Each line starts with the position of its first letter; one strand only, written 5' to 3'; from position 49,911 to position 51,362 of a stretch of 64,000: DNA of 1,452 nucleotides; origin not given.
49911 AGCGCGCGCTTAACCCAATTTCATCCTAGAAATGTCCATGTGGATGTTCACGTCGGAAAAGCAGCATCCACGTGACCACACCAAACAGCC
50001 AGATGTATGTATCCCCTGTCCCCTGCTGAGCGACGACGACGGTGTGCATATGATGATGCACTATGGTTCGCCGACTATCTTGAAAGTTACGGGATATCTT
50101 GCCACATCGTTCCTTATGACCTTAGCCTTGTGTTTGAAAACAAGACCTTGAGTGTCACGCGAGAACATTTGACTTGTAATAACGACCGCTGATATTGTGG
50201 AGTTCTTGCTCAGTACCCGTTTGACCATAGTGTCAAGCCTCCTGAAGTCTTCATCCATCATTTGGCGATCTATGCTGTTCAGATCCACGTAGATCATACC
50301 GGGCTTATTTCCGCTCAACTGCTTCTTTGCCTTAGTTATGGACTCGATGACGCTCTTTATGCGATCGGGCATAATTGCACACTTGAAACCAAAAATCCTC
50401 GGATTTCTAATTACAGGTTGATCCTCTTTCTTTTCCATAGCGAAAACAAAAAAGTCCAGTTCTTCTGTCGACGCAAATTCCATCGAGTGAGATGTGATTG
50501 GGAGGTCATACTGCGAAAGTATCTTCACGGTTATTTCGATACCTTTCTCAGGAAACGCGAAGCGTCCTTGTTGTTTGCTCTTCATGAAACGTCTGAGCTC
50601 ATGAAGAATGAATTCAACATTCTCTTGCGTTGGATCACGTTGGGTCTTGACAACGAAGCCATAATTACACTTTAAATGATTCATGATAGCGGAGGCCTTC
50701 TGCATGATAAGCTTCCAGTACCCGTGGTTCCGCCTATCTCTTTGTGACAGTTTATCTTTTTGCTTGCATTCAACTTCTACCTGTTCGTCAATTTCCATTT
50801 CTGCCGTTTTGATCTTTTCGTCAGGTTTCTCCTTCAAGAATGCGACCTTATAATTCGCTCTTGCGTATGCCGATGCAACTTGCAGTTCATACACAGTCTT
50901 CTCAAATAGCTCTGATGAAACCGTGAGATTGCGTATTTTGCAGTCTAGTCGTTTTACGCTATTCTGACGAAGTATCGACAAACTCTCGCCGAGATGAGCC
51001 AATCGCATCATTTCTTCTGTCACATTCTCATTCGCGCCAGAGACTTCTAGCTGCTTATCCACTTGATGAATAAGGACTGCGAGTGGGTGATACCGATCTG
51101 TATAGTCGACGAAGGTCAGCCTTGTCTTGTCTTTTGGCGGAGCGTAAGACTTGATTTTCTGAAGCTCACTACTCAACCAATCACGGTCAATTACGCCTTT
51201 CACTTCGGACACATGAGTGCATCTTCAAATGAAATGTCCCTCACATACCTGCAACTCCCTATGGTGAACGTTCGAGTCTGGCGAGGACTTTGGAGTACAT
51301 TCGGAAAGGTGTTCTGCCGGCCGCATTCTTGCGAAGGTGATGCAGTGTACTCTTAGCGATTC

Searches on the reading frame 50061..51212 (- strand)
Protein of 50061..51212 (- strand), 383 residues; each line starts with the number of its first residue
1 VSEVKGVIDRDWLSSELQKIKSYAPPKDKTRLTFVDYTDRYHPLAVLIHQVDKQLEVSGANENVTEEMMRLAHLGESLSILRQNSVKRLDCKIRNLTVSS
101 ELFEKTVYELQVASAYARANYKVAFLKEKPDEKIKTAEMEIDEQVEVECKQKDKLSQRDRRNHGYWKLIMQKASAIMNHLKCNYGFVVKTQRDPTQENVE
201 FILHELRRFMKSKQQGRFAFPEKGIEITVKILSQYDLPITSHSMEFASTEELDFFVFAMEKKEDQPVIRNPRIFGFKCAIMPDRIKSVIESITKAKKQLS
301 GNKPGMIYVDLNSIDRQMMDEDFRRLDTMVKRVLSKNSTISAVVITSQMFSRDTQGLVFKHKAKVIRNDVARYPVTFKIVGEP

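Call 8: search_protein_families(library=pfam, proteins=[window:50061-51212:-])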
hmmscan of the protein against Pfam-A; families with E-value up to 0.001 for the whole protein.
window:50061-51212:- (383 aa): 0 families

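Call 25: search_protein_families(library=ncbifam, proteins=[window:50061-51212:-])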
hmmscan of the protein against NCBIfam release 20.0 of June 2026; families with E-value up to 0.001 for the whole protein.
window:50061-51212:- (383 aa): 0 families
